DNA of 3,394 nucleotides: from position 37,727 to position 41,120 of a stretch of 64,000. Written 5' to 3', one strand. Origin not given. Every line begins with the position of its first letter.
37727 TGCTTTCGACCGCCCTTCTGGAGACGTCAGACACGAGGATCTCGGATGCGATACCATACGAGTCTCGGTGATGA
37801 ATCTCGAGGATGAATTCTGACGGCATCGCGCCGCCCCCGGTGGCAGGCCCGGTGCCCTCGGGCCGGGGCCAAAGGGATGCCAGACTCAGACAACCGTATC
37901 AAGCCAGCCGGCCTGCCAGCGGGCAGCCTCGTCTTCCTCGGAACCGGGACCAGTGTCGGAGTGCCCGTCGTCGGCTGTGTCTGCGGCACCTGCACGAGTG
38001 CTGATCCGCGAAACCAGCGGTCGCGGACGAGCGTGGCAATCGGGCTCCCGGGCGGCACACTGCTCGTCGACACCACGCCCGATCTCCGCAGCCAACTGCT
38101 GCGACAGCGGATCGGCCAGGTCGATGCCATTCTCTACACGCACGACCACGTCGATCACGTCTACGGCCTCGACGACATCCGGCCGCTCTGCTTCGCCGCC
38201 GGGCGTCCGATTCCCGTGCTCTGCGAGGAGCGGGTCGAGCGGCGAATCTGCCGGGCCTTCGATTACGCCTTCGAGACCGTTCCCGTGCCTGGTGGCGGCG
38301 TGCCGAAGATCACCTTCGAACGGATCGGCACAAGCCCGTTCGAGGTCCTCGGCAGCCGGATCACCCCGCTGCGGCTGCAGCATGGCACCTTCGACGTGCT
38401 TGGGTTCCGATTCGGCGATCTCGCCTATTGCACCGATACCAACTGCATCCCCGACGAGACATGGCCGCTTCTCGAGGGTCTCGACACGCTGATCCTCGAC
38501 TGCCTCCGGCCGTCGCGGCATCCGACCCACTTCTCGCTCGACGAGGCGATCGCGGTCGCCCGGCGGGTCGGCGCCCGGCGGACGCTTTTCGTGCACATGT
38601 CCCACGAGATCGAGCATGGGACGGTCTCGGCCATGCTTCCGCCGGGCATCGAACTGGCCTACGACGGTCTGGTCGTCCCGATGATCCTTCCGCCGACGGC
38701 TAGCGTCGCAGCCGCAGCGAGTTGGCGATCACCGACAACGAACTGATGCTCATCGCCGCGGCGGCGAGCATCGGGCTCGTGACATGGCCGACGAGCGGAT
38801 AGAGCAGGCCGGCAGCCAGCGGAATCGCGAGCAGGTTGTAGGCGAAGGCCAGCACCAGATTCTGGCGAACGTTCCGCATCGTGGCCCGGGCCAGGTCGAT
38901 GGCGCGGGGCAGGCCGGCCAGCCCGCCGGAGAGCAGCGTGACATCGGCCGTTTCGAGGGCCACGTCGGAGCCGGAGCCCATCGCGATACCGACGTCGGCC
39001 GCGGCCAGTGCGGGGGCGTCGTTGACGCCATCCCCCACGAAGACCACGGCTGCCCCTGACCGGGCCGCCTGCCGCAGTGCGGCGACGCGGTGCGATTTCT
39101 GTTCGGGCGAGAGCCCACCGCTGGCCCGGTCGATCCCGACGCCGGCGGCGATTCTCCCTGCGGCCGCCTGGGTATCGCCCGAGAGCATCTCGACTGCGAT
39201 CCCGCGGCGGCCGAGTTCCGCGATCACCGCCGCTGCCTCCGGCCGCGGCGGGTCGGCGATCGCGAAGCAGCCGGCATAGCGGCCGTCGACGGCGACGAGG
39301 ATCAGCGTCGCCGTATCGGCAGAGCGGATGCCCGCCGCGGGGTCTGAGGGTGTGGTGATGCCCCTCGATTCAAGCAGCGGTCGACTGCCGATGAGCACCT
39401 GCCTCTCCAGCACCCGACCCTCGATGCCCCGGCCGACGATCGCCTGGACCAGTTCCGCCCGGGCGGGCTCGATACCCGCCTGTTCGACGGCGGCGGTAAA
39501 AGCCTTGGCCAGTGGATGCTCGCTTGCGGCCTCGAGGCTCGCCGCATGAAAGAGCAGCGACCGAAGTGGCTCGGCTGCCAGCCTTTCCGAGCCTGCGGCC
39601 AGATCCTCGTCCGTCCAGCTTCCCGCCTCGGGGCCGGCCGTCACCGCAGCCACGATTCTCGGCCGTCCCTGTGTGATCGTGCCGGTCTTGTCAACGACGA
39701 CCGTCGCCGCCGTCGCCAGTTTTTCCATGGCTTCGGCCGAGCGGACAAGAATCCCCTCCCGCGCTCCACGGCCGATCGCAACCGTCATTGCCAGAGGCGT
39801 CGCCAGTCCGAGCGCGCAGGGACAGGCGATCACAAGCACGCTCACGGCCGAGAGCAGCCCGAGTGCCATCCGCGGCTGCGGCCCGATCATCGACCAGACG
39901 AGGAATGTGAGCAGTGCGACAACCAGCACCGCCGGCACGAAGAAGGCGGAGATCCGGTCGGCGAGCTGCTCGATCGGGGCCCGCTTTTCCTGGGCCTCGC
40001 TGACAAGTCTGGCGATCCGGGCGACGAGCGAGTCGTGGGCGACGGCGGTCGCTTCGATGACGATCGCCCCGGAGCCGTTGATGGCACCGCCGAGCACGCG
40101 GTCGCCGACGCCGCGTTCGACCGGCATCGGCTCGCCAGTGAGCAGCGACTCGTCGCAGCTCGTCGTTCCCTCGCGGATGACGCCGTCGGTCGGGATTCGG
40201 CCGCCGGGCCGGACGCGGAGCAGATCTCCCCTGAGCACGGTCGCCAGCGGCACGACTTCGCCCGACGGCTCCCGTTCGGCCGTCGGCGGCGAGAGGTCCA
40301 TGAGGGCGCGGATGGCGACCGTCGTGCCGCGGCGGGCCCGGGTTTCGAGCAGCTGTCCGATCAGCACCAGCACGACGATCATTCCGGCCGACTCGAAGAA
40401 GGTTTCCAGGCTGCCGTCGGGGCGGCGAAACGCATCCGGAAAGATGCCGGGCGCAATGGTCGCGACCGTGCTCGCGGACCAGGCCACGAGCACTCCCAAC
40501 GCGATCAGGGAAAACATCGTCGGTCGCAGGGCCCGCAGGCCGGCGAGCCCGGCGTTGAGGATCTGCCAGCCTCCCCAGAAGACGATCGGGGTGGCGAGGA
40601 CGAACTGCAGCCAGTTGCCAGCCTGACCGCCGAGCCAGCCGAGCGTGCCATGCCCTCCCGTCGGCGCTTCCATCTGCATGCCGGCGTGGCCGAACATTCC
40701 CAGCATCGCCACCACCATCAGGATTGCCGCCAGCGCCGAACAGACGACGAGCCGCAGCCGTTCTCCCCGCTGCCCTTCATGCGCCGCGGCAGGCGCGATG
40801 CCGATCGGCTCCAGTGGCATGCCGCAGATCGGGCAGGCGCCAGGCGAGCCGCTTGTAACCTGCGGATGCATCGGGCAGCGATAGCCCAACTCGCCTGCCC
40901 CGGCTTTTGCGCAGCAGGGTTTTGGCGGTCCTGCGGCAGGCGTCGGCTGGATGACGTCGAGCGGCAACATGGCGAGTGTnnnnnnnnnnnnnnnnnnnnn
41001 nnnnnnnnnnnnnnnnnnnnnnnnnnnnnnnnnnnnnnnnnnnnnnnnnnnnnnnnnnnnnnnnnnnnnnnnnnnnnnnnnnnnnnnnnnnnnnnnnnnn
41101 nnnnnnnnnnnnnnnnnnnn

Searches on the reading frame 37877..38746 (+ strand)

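Call 6: search_protein_families(library=pfam, proteins=[window:37877-38746:+], max_evalue=0.01)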
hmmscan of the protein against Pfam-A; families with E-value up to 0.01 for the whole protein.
window:37877-38746:+ (289 aa): 2 families
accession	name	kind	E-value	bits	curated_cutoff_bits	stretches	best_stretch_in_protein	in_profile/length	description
PF12706.13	Lactamase_B_2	-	2.4e-37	128.9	27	1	62-241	3-200/200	Beta-lactamase superfamily domain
PF00753.33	Lactamase_B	-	2.9e-12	47.4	22.7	1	49-199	5-161/196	Metallo-beta-lactamase superfamily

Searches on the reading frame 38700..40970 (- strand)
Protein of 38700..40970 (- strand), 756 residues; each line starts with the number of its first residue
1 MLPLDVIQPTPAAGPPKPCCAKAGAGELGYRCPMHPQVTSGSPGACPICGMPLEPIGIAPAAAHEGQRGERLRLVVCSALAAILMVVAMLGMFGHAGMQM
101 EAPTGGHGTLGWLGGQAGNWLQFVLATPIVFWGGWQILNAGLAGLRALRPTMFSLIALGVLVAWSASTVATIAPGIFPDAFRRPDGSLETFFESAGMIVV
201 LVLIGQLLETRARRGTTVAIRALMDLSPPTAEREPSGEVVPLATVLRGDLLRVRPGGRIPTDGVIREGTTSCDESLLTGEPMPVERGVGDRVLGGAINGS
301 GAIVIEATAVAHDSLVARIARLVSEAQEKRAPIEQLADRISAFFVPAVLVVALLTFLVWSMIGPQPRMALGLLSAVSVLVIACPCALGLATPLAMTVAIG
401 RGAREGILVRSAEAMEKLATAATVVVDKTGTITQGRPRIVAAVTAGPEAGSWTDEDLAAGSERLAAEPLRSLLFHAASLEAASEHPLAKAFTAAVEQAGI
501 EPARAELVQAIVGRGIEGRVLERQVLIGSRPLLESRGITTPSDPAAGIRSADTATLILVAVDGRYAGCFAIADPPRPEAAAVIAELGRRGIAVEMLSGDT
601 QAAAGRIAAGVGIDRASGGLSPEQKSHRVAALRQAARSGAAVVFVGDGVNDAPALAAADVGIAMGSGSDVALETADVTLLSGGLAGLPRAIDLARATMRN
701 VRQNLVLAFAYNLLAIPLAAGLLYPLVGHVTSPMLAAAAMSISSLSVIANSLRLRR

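Call 6: search_protein_families(library=pfam, proteins=[window:38700-40970:-], max_evalue=0.01)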
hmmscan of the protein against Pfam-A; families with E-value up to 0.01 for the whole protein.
window:38700-40970:- (756 aa): 5 families
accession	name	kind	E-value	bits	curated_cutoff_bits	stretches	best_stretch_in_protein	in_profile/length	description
PF00122.25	E1-E2_ATPase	-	1.2e-52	178.5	28.1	1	230-404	6-180/181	E1-E2 ATPase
PF00702.32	Hydrolase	-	7.4e-29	101.9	26.4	1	423-659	3-191/191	haloacid dehalogenase-like hydrolase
PF19335.5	HMBD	-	5.2e-09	36.3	23.6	1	30-55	2-27/28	Heavy metal binding domain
PF12710.13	HAD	-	7.2e-05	23.7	27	1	575-655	86-188/189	haloacid dehalogenase-like hydrolase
PF08282.18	Hydrolase_3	-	0.0001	22.6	20.9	1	638-681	202-245/255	haloacid dehalogenase-like hydrolase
